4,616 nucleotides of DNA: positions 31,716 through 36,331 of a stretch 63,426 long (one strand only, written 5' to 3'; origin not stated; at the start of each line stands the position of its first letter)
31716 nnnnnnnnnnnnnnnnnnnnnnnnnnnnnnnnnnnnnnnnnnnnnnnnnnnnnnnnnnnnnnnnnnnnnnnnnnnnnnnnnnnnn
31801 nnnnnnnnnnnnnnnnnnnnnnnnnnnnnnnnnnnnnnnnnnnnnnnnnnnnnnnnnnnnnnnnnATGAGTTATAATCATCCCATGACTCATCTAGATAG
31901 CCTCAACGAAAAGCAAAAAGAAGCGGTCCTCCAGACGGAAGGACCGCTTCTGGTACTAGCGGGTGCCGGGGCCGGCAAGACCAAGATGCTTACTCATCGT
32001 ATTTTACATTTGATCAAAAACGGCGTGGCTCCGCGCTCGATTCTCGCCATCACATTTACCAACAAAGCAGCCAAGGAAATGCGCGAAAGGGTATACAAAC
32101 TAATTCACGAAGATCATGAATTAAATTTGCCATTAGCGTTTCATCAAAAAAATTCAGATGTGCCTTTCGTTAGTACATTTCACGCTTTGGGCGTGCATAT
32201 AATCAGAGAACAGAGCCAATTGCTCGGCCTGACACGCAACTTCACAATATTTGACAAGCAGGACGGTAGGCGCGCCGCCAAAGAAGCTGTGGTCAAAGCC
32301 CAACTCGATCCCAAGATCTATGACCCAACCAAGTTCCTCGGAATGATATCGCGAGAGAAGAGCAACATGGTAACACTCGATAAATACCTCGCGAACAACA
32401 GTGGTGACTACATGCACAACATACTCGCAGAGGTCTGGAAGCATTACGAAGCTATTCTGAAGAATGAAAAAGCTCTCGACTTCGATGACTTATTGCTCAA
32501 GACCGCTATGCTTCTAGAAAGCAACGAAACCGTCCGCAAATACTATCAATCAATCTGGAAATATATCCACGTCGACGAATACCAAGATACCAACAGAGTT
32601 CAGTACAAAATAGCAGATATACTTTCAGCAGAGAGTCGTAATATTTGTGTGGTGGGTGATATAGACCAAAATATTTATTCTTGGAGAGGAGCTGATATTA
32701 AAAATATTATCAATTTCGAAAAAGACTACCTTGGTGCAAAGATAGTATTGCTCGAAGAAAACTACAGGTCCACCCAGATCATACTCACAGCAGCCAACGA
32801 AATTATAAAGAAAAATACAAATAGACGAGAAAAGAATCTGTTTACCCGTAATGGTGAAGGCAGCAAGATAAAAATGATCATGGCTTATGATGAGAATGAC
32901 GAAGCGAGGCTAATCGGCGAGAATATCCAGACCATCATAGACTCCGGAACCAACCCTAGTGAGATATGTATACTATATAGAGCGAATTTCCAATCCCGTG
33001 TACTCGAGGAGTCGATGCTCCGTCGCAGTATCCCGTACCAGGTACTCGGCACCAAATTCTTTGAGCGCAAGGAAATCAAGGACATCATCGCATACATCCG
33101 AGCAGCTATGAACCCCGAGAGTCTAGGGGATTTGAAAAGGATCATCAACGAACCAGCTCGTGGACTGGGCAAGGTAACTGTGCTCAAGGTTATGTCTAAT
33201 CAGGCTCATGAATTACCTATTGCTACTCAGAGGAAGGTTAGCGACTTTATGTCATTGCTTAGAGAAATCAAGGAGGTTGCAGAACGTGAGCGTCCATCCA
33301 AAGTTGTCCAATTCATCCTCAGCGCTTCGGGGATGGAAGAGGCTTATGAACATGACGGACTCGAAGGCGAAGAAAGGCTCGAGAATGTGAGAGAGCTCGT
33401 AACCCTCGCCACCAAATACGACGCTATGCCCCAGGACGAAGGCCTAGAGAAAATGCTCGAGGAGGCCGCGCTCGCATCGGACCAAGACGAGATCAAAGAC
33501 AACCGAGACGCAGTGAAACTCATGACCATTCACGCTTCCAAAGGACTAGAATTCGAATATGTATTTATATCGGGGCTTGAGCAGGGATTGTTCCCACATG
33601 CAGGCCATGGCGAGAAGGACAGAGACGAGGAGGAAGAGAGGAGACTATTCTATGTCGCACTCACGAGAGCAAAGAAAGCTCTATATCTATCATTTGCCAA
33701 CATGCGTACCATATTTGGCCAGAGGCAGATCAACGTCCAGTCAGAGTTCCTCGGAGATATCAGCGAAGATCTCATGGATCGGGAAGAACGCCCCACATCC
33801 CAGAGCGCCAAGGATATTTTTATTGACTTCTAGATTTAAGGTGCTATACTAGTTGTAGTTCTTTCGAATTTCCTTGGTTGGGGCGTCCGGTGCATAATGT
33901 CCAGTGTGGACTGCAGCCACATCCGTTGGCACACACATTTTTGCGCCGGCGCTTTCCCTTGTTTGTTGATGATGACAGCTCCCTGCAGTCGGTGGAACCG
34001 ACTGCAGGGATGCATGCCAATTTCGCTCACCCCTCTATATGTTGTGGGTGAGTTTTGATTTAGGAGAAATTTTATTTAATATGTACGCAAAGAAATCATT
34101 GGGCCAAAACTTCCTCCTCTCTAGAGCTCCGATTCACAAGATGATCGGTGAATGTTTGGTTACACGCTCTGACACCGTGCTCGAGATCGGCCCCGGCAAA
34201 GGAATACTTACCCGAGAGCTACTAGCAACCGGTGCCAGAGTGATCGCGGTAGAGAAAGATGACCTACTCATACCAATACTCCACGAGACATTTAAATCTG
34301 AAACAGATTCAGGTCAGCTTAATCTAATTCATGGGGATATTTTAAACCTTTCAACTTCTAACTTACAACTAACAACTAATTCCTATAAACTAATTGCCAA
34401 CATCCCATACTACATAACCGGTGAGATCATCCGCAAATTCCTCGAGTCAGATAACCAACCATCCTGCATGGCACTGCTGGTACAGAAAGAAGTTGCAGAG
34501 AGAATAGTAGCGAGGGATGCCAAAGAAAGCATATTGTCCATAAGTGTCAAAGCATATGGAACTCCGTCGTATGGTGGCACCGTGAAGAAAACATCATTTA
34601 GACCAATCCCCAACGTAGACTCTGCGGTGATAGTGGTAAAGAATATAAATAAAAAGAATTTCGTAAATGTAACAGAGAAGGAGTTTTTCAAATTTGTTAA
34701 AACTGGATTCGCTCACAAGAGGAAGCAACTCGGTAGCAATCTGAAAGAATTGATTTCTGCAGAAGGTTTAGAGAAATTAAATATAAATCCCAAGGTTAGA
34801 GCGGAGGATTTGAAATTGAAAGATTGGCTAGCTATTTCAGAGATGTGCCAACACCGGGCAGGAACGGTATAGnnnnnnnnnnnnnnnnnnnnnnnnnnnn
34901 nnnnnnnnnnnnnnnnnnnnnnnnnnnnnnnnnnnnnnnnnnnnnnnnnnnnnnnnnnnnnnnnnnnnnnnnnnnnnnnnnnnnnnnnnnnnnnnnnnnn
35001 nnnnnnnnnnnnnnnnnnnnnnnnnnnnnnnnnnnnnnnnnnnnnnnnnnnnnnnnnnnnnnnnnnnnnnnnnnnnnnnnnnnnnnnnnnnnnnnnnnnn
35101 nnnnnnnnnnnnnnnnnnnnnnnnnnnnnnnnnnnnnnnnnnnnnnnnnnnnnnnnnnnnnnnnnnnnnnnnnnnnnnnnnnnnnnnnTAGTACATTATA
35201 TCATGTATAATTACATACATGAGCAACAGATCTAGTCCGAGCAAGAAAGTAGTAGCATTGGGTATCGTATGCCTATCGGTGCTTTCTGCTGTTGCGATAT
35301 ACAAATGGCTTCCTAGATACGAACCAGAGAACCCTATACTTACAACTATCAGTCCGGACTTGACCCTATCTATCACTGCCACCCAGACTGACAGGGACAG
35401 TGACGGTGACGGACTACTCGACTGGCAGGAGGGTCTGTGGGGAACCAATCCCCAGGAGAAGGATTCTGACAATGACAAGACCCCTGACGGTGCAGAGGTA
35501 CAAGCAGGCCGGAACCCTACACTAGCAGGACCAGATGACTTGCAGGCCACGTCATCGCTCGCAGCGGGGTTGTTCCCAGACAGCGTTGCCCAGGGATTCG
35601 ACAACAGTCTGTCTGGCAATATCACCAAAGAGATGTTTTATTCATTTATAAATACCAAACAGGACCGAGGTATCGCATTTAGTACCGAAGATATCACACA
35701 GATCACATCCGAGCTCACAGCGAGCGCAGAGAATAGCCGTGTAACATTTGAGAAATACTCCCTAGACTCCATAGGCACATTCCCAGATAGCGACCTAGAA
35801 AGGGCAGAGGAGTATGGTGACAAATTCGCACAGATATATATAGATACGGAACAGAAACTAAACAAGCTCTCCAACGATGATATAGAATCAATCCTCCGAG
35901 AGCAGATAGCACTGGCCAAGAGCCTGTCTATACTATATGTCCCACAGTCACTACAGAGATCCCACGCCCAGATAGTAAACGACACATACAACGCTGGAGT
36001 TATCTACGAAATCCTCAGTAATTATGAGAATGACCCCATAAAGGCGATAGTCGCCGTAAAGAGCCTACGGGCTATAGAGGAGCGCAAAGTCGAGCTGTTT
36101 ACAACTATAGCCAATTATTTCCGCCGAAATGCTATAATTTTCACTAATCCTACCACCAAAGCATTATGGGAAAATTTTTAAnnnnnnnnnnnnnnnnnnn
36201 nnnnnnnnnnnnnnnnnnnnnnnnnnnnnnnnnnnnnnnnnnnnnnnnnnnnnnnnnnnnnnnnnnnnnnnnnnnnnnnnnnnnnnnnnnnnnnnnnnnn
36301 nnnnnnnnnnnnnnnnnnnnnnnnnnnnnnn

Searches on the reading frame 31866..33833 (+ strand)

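Call 13: search_protein_families(library=pfam, proteins=[window:31866-33833:+], max_evalue=0.001)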
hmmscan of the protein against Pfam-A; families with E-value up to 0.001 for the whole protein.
window:31866-33833:+ (655 aa): 7 families
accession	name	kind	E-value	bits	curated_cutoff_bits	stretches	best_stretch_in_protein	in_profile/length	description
PF00580.27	UvrD-helicase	-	2.2e-83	280.5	23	1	13-288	1-270/271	UvrD/REP helicase N-terminal domain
PF13361.12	UvrD_C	-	3.9e-72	244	25.6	1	295-612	2-349/350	UvrD-like helicase C-terminal domain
PF13245.12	AAA_19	-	1.3e-22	80.8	25.1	1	17-272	1-132/134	AAA domain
PF13538.12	UvrD_C_2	-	4.8e-11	42.8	27.4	1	552-608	4-51/52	UvrD-like helicase C-terminal domain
PF01443.25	Viral_helicase1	-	1.6e-06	28.5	21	0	552-607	179-225/228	Viral superfamily 1 RNA helicase core domain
PF13087.12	AAA_12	-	1.8e-06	28.1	27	0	523-607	121-189/195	AAA domain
PF13604.12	AAA_30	-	1.8e-05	25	27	1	13-75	2-65/191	AAA domain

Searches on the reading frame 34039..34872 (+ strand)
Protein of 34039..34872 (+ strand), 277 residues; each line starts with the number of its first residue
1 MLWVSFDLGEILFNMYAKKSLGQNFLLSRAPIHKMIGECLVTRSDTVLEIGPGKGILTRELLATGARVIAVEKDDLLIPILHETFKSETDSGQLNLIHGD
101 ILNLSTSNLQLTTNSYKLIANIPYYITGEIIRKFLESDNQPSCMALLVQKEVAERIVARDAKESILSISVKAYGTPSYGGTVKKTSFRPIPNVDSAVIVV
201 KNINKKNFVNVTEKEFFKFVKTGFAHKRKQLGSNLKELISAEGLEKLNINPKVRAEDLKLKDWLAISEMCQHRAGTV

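Call 13: search_protein_families(library=pfam, proteins=[window:34039-34872:+], max_evalue=0.001)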
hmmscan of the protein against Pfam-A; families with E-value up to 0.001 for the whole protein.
window:34039-34872:+ (277 aa): 2 families
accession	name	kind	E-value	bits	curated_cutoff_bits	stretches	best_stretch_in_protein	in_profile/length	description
PF00398.26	RrnaAD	-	5.1e-47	160.6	24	1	17-270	4-261/263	Ribosomal RNA adenine dimethylase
PF13649.12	Methyltransf_25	-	0.00012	23.1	27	1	47-108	1-62/97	Methyltransferase domain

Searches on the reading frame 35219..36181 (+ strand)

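Call 6: search_protein_families(library=pfam, proteins=[window:35219-36181:+], max_evalue=0.01)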
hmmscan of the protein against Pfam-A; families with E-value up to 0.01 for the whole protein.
window:35219-36181:+ (320 aa): 1 family
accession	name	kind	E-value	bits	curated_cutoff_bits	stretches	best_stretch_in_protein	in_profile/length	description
PF18884.5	TSP3_bac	-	0.0013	18.9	25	0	60-78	1-19/22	Bacterial TSP3 repeat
